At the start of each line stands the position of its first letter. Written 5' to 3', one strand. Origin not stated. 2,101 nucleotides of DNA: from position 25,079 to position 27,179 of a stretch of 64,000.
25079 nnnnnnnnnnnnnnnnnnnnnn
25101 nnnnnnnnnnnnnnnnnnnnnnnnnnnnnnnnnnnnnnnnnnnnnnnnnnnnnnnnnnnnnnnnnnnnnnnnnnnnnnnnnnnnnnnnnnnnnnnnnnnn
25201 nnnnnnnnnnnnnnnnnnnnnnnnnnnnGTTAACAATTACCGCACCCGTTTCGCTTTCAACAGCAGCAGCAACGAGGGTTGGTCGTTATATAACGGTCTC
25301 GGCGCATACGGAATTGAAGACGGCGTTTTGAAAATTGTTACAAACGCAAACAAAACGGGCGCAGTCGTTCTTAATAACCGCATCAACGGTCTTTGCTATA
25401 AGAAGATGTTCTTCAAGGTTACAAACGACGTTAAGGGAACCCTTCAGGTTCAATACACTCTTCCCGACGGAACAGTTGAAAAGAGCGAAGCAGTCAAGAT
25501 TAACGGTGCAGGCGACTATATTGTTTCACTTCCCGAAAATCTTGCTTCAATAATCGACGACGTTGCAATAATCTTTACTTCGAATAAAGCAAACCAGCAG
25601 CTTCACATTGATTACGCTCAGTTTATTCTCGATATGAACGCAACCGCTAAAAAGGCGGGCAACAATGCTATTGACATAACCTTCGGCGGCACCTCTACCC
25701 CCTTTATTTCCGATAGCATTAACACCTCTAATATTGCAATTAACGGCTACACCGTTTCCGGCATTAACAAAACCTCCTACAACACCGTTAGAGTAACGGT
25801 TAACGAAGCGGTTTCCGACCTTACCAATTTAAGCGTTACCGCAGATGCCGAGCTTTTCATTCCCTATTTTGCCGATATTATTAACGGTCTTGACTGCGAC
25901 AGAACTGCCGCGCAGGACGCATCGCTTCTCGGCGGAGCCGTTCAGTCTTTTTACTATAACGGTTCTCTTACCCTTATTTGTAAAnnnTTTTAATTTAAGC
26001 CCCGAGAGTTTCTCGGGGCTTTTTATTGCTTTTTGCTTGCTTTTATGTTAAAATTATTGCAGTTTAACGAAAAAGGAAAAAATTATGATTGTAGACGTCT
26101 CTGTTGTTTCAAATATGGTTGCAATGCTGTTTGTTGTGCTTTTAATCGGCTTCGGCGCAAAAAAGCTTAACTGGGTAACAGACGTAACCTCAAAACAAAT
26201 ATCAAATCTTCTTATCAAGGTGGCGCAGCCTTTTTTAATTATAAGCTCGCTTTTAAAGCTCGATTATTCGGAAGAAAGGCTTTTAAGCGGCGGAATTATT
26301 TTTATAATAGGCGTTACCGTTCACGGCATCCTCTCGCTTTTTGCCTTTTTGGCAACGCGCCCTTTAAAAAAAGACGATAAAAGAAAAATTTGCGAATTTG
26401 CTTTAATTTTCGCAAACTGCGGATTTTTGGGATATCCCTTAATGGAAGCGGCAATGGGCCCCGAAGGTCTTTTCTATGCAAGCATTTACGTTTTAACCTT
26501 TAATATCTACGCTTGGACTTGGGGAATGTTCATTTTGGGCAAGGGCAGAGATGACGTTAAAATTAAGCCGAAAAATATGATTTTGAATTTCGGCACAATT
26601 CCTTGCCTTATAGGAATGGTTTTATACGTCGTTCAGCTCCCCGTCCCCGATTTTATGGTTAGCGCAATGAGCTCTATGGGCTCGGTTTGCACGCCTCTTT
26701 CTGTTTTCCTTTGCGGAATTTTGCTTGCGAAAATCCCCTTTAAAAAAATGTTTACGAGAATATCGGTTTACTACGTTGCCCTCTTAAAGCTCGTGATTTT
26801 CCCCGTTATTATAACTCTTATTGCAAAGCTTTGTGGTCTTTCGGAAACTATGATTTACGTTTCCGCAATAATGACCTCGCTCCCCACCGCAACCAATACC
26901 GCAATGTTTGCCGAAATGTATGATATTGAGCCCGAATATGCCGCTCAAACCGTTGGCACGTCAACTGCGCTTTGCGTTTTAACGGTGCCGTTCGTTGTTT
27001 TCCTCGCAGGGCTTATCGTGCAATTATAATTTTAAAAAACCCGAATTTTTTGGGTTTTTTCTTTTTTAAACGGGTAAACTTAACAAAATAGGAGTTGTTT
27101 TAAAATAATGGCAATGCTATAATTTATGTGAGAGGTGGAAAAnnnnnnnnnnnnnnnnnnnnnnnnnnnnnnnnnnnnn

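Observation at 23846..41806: Candidate undescribed system: six diversified beta-helix-like lipoprotein paralogues around an AEC permease / glycyl-radical eliminase / activase core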

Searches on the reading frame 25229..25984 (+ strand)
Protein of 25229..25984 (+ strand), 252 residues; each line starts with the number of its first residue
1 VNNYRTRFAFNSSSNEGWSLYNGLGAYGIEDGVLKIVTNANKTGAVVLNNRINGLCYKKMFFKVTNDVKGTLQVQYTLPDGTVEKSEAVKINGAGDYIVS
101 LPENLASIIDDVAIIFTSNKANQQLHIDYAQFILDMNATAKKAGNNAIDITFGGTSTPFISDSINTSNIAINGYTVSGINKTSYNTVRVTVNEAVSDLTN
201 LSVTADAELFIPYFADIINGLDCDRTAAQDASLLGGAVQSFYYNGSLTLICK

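Call 72: predict_structure(alignment_id=A4)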
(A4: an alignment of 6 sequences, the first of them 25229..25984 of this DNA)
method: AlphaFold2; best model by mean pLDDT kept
length: 252 residues; sequences in the alignment: 6
mean_pLDDT: 78.6   pTM: 0.68
mean pLDDT of the five models: 78.6, 78.1, 77.5, 73.5, 73.2
residues with pLDDT >= 90: 102; 70-90: 79; 50-70: 44; < 50: 27
segments of 3 or more residues with pLDDT < 50: 1-5, 224-245
pLDDT, mean of each block of 10 residues (from residue 1): 49 68 88 90 90 71 93 89 90 93 68 94 91 80 96 76 90 95 93 90 83 61 47 35 50 60
secondary structure, 60 per line:
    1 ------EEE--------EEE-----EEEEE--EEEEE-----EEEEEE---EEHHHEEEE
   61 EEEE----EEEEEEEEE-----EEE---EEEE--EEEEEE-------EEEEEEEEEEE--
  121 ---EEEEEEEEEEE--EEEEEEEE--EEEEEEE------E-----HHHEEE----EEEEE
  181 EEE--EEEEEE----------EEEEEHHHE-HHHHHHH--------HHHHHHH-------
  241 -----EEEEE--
elements in order: E7-9 E18-20 E26-30 E33-37 E43-48 E57-64 E69-77 E83-85 E89-92 E95-100 E108-118 E124-134 E137-144 E147-153 E169-171 E176-183 E186-191 E202-206 H212-218 H227-233 E246-250

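Call 75: fold_search(model_id=the predicted structure, library=pdb)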
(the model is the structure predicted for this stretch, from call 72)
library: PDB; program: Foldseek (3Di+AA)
matches with E <= 10: 1732; with E <= 0.001: 49
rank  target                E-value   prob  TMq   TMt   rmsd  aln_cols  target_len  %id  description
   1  2c9a_A                7.5e-05  1.00  0.37  0.36  12.7       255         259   10  Crystal structure of the MAM-Ig module of receptor protein tyrosine phosphatase mu (released 2006-01-19)
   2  6xj9_A                8.8e-05  1.00  0.35  0.14  18.1       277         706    9  Structure of PfGH50B (released 2020-09-16)
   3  2v5y                  1.3e-04  1.00  0.39  0.20  12.5       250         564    9  Crystal structure of the receptor protein tyrosine phosphatase mu ectodomain (released 2007-09-11)
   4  7rga_E                1.4e-04  0.99  0.27  0.26  19.6       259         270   10  Crystal structure of nanoCLAMP3:VHH in complex with MTX (released 2022-05-25)
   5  5z6p_A                1.8e-04  1.00  0.36  0.14   5.1       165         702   10  The crystal structure of an agarase, AgWH50C (released 2019-01-02)
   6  7rg7                  2.1e-04  1.00  0.29  0.28  19.7       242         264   11  Crystal structure of nanoclamp8:VHH in complex with MTX (released 2021-12-22)
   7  9cyn_A                2.5e-04  1.00  0.32  0.36   7.4       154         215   11  Flagellar filament sheath protein FlaA1 (released 2026-03-18)
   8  2wdb_D                2.5e-04  1.00  0.29  0.46   7.2       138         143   15  A family 32 carbohydrate-binding module, from the Mu toxin produced by Clostridium perfringens, in complex with beta-D (released 2009-05-05)
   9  4fix_A                3.2e-04  1.00  0.34  0.15   4.0       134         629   10  Crystal Structure of GlfT2 (released 2012-06-20)
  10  4bq3_B                3.2e-04  1.00  0.39  0.15  18.3       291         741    8  Structural analysis of an exo-beta-agarase (released 2013-08-14)
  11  3fhq_A                3.2e-04  1.00  0.33  0.16  10.6       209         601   10  Structure of endo-beta-N-acetylglucosaminidase A (released 2009-05-05)
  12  4fiy_A                3.4e-04  1.00  0.32  0.15   4.3       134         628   12  Crystal Structure of GlfT2 Complexed with UDP (released 2012-06-20)
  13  2zey_A                3.6e-04  1.00  0.32  0.49   5.4       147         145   12  Family 16 carbohydrate binding module (released 2008-03-04)
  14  5z6p_B                3.8e-04  1.00  0.36  0.16   4.7       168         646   12  The crystal structure of an agarase, AgWH50C (released 2019-01-02)
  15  1wky                  4.2e-04  1.00  0.37  0.23   4.2       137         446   15  Crystal structure of alkaline mannanase from Bacillus sp. strain JAMB-602: catalytic domain and its Carbohydrate Binding (released 2005-06-15)
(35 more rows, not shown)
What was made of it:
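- The C-terminal fold hits are CBM29, CBM86, CBM16, CBM11 and CBM32, and a MAM-Ig module (call 75).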

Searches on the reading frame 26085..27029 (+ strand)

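Call 4: search_protein_families(library=pfam, proteins=[window:26085-27029:+], max_evalue=0.1)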
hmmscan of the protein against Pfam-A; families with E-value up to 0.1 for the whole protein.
window:26085-27029:+ (314 aa): 1 family
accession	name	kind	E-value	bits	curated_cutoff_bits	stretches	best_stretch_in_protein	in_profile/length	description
PF03547.23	Mem_trans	-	2e-35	122.5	25.7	2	8-162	2-158/343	Membrane transport protein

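Call 5: search_protein_families(library=ncbifam, proteins=[window:26085-27029:+], max_evalue=0.1)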
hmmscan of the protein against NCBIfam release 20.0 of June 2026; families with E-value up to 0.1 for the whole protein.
window:26085-27029:+ (314 aa): 2 families
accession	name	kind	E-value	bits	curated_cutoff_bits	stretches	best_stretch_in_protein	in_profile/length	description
TIGR00946.1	2a69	subfamily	2e-28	99.5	246.05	1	11-309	9-335/336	auxin efflux carrier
NF007384.0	PRK09903.1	equivalog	0.013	14.8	404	1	15-310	12-312/314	transporter YfdV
